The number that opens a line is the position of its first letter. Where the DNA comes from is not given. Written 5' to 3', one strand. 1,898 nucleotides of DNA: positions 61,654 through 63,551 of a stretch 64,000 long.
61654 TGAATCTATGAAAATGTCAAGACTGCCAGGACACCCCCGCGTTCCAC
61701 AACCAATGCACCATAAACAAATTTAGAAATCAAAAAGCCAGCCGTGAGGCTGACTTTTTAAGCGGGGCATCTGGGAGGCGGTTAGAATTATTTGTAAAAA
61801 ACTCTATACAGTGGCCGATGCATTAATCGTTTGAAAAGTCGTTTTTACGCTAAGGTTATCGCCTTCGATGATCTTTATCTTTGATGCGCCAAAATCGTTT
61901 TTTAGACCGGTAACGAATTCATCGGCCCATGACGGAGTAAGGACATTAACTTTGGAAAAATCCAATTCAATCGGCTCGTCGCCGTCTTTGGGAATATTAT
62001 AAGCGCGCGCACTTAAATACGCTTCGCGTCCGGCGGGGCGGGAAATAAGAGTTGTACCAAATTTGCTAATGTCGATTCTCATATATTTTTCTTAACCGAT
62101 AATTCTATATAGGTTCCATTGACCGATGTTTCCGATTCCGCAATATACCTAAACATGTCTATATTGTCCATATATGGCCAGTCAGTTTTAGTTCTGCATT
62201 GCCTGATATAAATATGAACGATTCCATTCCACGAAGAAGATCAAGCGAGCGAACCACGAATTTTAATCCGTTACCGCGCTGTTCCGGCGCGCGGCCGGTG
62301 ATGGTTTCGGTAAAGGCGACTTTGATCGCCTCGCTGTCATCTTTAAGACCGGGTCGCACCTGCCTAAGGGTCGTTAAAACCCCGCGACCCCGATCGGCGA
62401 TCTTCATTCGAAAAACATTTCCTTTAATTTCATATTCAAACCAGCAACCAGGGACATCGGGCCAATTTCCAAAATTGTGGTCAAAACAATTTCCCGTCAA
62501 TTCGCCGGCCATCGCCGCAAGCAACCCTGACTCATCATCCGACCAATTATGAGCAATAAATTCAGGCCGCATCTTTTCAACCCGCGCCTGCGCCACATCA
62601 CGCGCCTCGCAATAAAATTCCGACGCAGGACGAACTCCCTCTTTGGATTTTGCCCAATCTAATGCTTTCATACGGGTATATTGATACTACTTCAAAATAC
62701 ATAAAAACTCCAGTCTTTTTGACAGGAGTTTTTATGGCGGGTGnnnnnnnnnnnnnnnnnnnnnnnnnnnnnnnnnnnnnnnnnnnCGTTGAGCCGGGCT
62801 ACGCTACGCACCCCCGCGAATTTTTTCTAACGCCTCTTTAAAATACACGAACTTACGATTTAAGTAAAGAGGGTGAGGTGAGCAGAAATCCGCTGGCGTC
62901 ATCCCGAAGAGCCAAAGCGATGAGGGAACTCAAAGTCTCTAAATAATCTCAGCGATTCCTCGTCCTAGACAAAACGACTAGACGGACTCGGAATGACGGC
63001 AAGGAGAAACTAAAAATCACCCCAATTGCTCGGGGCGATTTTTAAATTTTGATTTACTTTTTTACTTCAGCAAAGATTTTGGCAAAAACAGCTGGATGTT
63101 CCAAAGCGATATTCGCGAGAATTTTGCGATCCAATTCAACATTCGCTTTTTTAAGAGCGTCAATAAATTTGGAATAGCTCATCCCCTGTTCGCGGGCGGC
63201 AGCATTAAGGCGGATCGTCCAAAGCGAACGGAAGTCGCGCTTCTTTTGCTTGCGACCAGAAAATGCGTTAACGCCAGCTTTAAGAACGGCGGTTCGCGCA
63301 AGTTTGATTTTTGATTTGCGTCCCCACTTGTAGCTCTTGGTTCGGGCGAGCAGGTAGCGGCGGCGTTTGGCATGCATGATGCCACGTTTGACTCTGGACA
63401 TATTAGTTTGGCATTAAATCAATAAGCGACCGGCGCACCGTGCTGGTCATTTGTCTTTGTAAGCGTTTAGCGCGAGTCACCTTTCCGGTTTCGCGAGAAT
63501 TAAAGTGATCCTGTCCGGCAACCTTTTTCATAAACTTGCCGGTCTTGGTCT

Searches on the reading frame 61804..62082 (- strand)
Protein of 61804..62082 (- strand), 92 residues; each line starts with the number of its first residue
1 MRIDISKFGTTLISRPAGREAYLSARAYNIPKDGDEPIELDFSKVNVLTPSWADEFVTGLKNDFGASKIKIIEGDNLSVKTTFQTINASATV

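Call 9: search_protein_families(library=pfam, proteins=[window:61804-62082:-], max_evalue=0.01)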
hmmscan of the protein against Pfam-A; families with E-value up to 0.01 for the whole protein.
window:61804-62082:- (92 aa): 1 family
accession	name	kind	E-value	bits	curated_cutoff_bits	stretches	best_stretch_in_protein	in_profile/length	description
PF14213.11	DUF4325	-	6.2e-10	39.1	23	1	35-75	16-60/64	STAS-like domain of unknown function (DUF4325)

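Call 11: find_encoding_contigs(protein=window:61804-62082:-, flank=10000, max_places=10)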
Protein window:61804-62082:- (92 aa): 2 contigs read that carry it; 2 places shown.
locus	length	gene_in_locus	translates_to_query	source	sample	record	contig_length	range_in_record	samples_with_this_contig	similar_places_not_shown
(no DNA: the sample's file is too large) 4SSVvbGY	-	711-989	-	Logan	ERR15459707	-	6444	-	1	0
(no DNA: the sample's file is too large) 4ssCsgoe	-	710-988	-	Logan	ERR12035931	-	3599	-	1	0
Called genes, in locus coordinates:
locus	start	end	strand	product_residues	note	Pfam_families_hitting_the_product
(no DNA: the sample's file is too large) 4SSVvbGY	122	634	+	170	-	-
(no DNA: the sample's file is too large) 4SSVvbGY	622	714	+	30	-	-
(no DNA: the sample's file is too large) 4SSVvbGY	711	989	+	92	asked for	PF14213:DUF4325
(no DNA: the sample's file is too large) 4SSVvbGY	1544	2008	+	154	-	-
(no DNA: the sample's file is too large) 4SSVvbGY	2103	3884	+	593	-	PF18884:TSP3_bac (weak)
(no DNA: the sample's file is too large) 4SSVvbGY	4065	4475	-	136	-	-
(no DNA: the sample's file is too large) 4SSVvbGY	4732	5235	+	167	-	-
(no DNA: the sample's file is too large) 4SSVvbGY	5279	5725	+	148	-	-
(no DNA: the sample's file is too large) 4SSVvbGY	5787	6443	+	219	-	?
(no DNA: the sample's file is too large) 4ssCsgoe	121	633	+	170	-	-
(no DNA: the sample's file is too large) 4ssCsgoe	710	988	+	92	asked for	PF14213:DUF4325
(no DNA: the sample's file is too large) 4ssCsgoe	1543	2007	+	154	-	-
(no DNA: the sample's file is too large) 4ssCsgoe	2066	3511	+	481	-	PF18884:TSP3_bac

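Call 27: find_homologous_proteins(query=window:61804-62082:-, max_evalue=1e-10)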
Query window:61804-62082:- (92 aa): 178 proteins with E <= 1e-10 among 185 candidates; the best 120 are listed.
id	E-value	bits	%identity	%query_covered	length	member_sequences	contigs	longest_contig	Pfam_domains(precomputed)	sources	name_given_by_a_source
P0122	9.2e-53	193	100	100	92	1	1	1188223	PF14213.12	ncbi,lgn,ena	-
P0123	3.9e-48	178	89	100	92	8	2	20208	PF14213.12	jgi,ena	jgi:hypothetical protein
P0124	1.4e-46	173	87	100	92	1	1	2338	PF14213.12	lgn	-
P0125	4.0e-43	162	83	96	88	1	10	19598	PF14213.12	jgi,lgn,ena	jgi:hypothetical protein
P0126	1.1e-40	155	80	97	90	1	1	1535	PF14213.12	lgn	-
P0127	1.5e-39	151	78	99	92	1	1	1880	PF14213.12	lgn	-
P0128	1.2e-38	148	78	97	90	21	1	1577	PF14213.12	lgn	-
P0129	2.7e-38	147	75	97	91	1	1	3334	PF14213.12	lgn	-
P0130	2.7e-38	147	75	99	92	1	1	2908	PF14213.12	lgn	-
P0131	3.3e-38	147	79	97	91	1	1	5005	PF14213.12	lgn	-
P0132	3.5e-38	147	77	96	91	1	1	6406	PF14213.12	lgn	-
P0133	4.8e-38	146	75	99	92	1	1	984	PF14213.12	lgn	-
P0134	6.4e-38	146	76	97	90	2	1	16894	PF14213.12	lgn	-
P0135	6.4e-38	146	76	95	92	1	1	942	PF14213.12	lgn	-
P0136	8.1e-38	146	76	96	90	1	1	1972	PF14213.12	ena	-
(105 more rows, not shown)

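Call 28: find_encoding_contigs(protein=P0123, flank=6000, max_places=6)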
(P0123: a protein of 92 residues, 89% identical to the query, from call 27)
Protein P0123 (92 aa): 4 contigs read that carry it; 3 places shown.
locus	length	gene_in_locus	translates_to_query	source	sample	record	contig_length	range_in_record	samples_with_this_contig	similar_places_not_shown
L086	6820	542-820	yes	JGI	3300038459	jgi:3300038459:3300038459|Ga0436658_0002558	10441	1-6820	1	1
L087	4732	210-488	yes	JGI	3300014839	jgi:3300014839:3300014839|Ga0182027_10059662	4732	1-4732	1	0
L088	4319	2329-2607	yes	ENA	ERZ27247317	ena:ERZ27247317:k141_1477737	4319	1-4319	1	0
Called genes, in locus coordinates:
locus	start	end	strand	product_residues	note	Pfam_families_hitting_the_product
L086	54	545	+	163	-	-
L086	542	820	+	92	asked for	PF14213:DUF4325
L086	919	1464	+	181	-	PF00300:His_Phos_1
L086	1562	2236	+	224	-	-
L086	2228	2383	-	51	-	-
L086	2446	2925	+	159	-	PF00293:NUDIX, PF14815:NUDIX_4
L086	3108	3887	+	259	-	-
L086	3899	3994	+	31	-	-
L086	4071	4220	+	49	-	-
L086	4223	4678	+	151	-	-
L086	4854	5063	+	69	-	-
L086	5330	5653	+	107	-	-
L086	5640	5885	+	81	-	-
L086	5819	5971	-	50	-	-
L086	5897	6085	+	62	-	-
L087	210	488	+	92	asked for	PF14213:DUF4325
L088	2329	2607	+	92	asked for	PF14213:DUF4325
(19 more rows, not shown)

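Call 29: find_encoding_contigs(protein=P0125, flank=6000, max_places=10)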
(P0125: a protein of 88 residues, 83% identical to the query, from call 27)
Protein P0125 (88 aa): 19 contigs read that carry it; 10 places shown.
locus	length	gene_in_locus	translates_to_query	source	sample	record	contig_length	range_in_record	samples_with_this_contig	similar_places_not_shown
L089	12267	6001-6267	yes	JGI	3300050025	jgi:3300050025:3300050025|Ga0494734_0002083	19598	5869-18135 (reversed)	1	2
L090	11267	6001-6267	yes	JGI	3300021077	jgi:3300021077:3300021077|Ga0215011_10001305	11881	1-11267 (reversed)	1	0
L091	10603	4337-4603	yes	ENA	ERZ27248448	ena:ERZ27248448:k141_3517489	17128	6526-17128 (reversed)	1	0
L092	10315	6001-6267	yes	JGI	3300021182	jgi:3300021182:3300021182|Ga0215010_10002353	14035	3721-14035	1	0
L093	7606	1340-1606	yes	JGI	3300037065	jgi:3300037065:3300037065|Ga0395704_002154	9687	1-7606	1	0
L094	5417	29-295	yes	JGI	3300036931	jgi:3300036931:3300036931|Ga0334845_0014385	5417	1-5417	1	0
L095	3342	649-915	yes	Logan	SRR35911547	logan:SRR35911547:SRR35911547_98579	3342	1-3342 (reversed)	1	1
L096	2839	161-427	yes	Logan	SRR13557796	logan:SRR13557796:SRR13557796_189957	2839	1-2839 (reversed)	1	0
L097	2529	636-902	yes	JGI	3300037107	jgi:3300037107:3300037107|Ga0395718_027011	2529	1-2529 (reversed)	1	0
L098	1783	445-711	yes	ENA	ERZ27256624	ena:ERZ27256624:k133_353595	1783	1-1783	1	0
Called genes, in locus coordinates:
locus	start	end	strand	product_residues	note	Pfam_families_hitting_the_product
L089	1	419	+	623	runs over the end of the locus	PF13884:Peptidase_S74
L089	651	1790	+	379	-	PF14294:DUF4372, PF01609:DDE_Tnp_1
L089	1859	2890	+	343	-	-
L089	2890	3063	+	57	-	-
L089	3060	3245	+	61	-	-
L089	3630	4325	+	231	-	PF01797:Y1_Tnp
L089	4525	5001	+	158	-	PF24839:DUF7718 (weak)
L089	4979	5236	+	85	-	PF18882:DUF5647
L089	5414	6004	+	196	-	-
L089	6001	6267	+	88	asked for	PF14213:DUF4325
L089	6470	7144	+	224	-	PF01797:Y1_Tnp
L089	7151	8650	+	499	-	PF01406:tRNA-synt_1e, PF09334:tRNA-synt_1g, PF09190:DALR_2, PF23493:CysS_C (faint)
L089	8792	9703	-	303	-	PF01544:CorA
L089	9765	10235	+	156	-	-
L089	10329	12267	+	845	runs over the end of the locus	PF26449:DUF8128, PF01935:DUF87 (weak), PF02534:T4SS-DNA_transf (weak), PF10412:TrwB_AAD_bind, PF12696:TraG-D_C (faint)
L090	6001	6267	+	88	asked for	PF14213:DUF4325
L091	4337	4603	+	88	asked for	PF14213:DUF4325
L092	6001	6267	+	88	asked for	PF14213:DUF4325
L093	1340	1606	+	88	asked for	PF14213:DUF4325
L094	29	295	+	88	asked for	PF14213:DUF4325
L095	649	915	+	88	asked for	PF14213:DUF4325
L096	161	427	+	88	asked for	PF14213:DUF4325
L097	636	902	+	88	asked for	PF14213:DUF4325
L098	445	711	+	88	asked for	PF14213:DUF4325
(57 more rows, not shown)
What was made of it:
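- IS200-type Y1 transposase genes occupy the same slot in some relatives (call 29).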

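Call 30: find_encoding_contigs(protein=P0124, flank=6000, max_places=4)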
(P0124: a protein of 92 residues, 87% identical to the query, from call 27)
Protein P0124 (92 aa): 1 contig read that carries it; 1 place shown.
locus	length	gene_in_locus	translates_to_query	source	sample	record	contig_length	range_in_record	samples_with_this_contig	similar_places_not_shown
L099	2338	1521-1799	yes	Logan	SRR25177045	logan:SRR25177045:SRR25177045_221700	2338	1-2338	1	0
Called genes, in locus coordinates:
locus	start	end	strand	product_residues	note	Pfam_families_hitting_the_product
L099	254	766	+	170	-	-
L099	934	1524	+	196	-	-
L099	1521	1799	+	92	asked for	PF14213:DUF4325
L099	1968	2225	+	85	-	-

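Call 52: search_protein_families(library=padloc, proteins=[window:61804-62082:-], max_evalue=0.01)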
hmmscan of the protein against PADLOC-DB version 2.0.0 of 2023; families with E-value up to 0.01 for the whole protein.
window:61804-62082:- (92 aa): 0 families

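Call 53: search_protein_families(library=ncbifam, proteins=[window:61804-62082:-], max_evalue=0.01)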
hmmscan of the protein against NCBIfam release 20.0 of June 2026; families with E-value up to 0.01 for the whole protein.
window:61804-62082:- (92 aa): 0 families

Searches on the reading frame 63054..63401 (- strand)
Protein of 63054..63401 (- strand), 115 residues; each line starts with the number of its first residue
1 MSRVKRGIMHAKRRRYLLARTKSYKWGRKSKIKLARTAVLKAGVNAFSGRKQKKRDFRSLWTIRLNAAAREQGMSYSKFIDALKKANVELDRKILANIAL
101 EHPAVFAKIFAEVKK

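Call 9: search_protein_families(library=pfam, proteins=[window:63054-63401:-], max_evalue=0.01)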
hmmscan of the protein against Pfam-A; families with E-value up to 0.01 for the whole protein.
window:63054-63401:- (115 aa): 1 family
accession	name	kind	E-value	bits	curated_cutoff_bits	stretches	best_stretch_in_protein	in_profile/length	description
PF00453.23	Ribosomal_L20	-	1.5e-34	118.8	30.8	1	3-109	1-107/107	Ribosomal protein L20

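Call 15: find_related_loci(query=window:63054-63401:-, collection=genome_contigs, flank=10000)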
Query window:63054-63401:- (115 aa) in genome_contigs; peptide patterns used: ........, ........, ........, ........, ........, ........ (x = any residue, [..] = any of these).
600 stretches matched a pattern (row limit reached: there are more); 547 encode a relative of the query (tblastn E <= 1e-3); the best 80 are kept; 80 distinct loci.
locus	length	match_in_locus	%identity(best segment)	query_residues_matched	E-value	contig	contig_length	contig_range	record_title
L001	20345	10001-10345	62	1-115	1e-40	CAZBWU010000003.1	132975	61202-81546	MAG TPA_asm: uncultured Gammaproteobacteria bacterium isolate SRP219642_co6_52 genome assembly, contig: NODE_45_length_1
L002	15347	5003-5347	57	1-115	1e-38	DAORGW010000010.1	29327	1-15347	MAG TPA_asm: bacterium isolate AMR_MDS_1220 NODE_946_length_29327_cov_9.989444, whole genome shotgun sequence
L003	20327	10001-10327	57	1-109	3e-38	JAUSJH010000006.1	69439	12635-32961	MAG: bacterium isolate E14_metabat.bin.296 E14_k141_1450794, whole genome shotgun sequence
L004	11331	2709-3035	59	1-109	6e-38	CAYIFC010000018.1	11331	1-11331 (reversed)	MAG TPA_asm: uncultured Candidatus Saccharibacteria bacterium isolate ERP119705_co18_680 genome assembly, contig: NODE_7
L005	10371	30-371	65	1-114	5e-37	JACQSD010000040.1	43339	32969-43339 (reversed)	MAG: Candidatus Uhrbacteria bacterium isolate NC_groundwater_1376_Ag_S-0.2um_49_27 S_p2_S4_coassembly_k141_2212759, whol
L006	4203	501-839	55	1-113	5e-36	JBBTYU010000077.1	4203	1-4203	MAG: Patescibacteria group bacterium isolate H32-bin107_1 H32_bin107_1_000000000077, whole genome shotgun sequence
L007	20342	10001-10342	54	1-114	7e-35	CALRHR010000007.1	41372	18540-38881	MAG: Candidatus Nomurabacteria bacterium isolate TrH-25oct19-200 genome assembly, contig: TrH-25oct19-C1539, whole genom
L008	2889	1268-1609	51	1-114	2e-32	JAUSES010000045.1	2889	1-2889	MAG: bacterium isolate E14_maxbin.225_sub E14_k141_580296, whole genome shotgun sequence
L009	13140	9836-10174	54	3-115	2e-32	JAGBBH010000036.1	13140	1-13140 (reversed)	MAG: Clostridia bacterium isolate RGIG8962 Water_deer_Rectum-2__c195663, whole genome shotgun sequence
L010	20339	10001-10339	54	3-115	6e-32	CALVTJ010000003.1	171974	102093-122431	MAG: uncultured Clostridia bacterium isolate BRZ_KC__bin76 genome assembly, contig: BRZ_KC__NODE_70_length_171974_cov_15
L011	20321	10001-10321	56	1-107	3e-32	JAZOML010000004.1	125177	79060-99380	MAG: Eubacteriales bacterium isolate T1900045648_YK20190342.MAGScoT_cleanbin_000010 SGB_8181_k141_1230899, whole genome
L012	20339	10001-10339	54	3-115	2e-32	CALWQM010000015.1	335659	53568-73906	MAG: uncultured Clostridia bacterium isolate E14__bin174 genome assembly, contig: E14__k127_2750437, whole genome shotgu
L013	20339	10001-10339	53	3-115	1e-31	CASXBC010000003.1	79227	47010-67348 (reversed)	MAG: uncultured bacterium isolate extra-ERR2136562.13_1677762874 genome assembly, contig: NODE_114_length_79227_cov_4.27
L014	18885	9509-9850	50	1-114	1e-31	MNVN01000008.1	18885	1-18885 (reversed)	MAG: Candidatus Nomurabacteria bacterium CG1_02_43_90 cg1_0.2_scaffold_2463_c, whole genome shotgun sequence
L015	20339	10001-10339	53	3-115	7e-32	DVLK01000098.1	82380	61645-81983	MAG TPA_asm: Candidatus Caccovivens faecavium isolate ChiW6-1002 ChiW6__C121938_L82380_SRR5512644, whole genome shotgun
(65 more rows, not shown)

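Call 20: find_homologous_proteins(query=window:63054-63401:-, max_evalue=1e-30)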
Query window:63054-63401:- (115 aa): 1043 proteins with E <= 1e-30 among 8000 candidates; the best 120 are listed.
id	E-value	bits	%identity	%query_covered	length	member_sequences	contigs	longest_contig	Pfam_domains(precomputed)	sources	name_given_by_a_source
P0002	2.1e-61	223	93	100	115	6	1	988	PF00453.24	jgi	jgi:large subunit ribosomal protein L20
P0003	1.0e-56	208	87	99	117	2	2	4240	PF00453.24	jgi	-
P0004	6.0e-55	202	85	100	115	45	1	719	PF00453.24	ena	-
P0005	8.2e-55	202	85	100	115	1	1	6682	PF00453.24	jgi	jgi:large subunit ribosomal protein L20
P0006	1.3e-54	201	90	93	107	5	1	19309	PF00453.24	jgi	jgi:large subunit ribosomal protein L20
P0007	1.9e-54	200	83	100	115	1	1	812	PF00453.24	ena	-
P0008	1.3e-53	198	82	100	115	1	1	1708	PF00453.24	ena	-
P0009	1.7e-53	197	90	93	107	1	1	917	PF00453.24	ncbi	-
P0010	2.0e-53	197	81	100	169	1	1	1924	PF00453.24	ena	-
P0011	1.4e-51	191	81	98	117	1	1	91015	PF00453.24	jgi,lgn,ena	-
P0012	1.4e-51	191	88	93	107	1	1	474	PF00453.24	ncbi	-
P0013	2.0e-51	191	88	93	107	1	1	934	PF00453.24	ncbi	-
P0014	2.0e-51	191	80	100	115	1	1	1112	PF00453.24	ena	-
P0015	8.4e-51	189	86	93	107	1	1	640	PF00453.24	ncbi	-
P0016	8.9e-51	189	87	92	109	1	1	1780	PF00453.24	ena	-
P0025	2.7e-47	177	80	94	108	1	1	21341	PF00453.24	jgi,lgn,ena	-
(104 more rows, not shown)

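Call 21: find_encoding_contigs(protein=P0006, flank=10000, max_places=4)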
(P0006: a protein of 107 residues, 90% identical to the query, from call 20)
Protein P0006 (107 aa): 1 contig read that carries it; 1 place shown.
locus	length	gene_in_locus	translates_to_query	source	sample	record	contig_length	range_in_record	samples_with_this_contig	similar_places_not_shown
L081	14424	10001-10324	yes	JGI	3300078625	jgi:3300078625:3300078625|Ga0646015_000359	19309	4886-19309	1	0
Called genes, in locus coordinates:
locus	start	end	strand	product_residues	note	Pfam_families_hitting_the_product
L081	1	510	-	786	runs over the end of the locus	PF01326:PPDK_N, PF00391:PEP-utilizers, PF02896:PEP-utilizers_C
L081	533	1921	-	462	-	PF00224:PK, PF02887:PK_C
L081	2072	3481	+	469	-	PF00753:Lactamase_B, PF23023:Anti-Pycsar_Apyc1 (weak), PF12706:Lactamase_B_2, PF16661:Lactamase_B_6, PF10996:Beta-Casp, PF07521:RMMBL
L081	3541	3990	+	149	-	PF01668:SmpB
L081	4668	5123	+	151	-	PF21805:Imm5_like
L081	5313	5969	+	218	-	-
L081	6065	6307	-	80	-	-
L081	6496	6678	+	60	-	-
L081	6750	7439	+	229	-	-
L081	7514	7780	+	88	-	-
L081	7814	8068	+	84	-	-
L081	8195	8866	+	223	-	PF00156:Pribosyltran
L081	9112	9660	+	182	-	PF05198:IF3_N, PF00707:IF3_C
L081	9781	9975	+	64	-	PF01632:Ribosomal_L35p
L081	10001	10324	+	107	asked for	PF00453:Ribosomal_L20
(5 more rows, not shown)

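Call 22: find_encoding_contigs(protein=P0011, flank=10000, max_places=4)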
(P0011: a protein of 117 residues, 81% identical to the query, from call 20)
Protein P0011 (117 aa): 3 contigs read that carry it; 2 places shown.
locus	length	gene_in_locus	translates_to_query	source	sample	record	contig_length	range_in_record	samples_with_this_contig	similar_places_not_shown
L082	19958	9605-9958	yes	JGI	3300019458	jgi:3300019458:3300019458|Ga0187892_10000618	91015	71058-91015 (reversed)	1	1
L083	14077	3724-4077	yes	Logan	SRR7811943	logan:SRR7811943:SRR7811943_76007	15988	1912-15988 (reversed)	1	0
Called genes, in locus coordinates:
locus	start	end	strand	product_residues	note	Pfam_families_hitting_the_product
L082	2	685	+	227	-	?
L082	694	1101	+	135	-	PF02130:YbeY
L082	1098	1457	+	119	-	PF01219:DAGK_prokar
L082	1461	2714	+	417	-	PF11104:PilM_2 (faint), PF02491:SHS2_FTSA, PF06723:MreB_Mbl, PF14450:FtsA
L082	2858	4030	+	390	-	PF00091:Tubulin, PF12327:FtsZ_C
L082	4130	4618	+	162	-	PF22811:Zn_ribbon_NrdR, PF03477:ATP-cone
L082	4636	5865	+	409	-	PF00089:Trypsin, PF13365:Trypsin_2, PF13180:PDZ_2, PF00595:PDZ (weak), PF17820:PDZ_6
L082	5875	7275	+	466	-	PF00224:PK, PF02887:PK_C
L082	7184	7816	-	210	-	PF09997:DUF2238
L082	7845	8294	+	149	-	PF01668:SmpB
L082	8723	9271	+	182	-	PF05198:IF3_N, PF00707:IF3_C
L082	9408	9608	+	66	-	PF01632:Ribosomal_L35p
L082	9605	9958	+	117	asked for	PF00453:Ribosomal_L20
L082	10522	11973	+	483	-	-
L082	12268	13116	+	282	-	-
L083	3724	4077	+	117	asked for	PF00453:Ribosomal_L20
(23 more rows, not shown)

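Call 23: find_encoding_contigs(protein=P0025, flank=10000, max_places=4)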
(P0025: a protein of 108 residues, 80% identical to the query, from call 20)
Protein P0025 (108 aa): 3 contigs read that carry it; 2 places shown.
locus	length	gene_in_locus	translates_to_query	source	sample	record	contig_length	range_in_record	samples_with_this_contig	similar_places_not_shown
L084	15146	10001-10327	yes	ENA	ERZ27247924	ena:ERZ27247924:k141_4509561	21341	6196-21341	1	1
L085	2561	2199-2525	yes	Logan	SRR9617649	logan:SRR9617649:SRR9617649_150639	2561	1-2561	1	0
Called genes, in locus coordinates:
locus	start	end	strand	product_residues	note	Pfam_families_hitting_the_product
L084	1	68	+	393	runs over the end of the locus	PF00091:Tubulin, PF12327:FtsZ_C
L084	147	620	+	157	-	PF22811:Zn_ribbon_NrdR, PF03477:ATP-cone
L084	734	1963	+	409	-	PF00089:Trypsin, PF10459:Peptidase_S46 (faint), PF13365:Trypsin_2, PF13180:PDZ_2, PF17820:PDZ_6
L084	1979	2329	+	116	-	-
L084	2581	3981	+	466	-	PF00224:PK, PF02887:PK_C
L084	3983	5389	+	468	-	PF00753:Lactamase_B, PF23023:Anti-Pycsar_Apyc1 (weak), PF12706:Lactamase_B_2, PF16661:Lactamase_B_6, PF10996:Beta-Casp, PF07521:RMMBL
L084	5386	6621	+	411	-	PF00070:Pyr_redox (faint), PF00890:FAD_binding_2, PF01134:GIDA (weak), PF01266:DAO (weak), PF03486:HI0933_like, PF12831:FAD_oxidored, PF13450:NAD_binding_8 (weak), PF22780:HI0933_like_1st, +2 more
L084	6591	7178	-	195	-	PF09997:DUF2238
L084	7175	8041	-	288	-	PF02353:CMAS, PF01209:Ubie_methyltran (weak), PF13489:Methyltransf_23, PF08241:Methyltransf_11, PF08242:Methyltransf_12 (weak), PF13649:Methyltransf_25, PF13847:Methyltransf_31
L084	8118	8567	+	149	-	PF01668:SmpB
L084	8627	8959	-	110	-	-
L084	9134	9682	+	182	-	PF05198:IF3_N, PF00707:IF3_C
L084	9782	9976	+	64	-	PF01632:Ribosomal_L35p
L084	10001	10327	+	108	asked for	PF00453:Ribosomal_L20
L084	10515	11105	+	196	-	-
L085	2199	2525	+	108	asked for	PF00453:Ribosomal_L20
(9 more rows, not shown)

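Call 55: find_encoding_contigs(protein=P0003, flank=7000, max_places=4)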
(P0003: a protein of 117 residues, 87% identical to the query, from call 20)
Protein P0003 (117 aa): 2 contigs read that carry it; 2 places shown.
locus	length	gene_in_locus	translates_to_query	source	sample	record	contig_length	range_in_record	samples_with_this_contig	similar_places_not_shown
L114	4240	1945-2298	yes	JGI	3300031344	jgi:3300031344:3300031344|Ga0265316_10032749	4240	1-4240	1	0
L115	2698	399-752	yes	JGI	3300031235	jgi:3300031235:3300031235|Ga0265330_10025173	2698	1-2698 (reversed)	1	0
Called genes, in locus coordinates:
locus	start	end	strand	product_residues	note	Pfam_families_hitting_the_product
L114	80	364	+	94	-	-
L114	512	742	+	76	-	-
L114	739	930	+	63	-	-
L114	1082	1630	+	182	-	PF05198:IF3_N, PF00707:IF3_C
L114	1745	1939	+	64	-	PF01632:Ribosomal_L35p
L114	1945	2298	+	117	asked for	PF00453:Ribosomal_L20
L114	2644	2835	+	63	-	-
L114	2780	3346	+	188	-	PF08843:AbiEii (weak)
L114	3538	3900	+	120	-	-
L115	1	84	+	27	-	?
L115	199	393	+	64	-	PF01632:Ribosomal_L35p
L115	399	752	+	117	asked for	PF00453:Ribosomal_L20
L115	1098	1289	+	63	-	-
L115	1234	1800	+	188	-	PF08843:AbiEii (weak)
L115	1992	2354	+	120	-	-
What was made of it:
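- Closest known: Type III toxin-antitoxin loci. Same: The order of elements on one strand, and the location in a variable region that in relatives carries AbiEii and HicA genes (calls 28, 55).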

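Call 56: find_encoding_contigs(protein=P0005, flank=7000, max_places=4)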
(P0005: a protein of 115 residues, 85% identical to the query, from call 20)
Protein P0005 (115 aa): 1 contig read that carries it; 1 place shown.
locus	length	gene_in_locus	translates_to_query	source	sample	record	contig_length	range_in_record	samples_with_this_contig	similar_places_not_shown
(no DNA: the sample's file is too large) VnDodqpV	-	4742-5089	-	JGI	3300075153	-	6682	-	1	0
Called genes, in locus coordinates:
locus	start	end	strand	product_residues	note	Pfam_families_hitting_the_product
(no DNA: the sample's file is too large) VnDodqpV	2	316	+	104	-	?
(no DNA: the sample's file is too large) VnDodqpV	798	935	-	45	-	-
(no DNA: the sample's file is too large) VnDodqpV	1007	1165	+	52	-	-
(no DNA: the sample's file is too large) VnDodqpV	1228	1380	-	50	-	-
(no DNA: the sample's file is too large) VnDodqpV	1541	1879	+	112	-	-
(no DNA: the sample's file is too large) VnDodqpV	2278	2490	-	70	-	-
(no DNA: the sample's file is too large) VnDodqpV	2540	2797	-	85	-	-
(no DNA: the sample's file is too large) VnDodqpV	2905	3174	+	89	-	-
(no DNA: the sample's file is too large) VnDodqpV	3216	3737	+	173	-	-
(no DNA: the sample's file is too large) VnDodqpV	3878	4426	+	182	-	PF05198:IF3_N, PF00707:IF3_C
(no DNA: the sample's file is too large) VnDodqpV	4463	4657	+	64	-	PF01632:Ribosomal_L35p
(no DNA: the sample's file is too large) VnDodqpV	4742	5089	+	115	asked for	PF00453:Ribosomal_L20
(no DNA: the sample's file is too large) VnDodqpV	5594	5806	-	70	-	-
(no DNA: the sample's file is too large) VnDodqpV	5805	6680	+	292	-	?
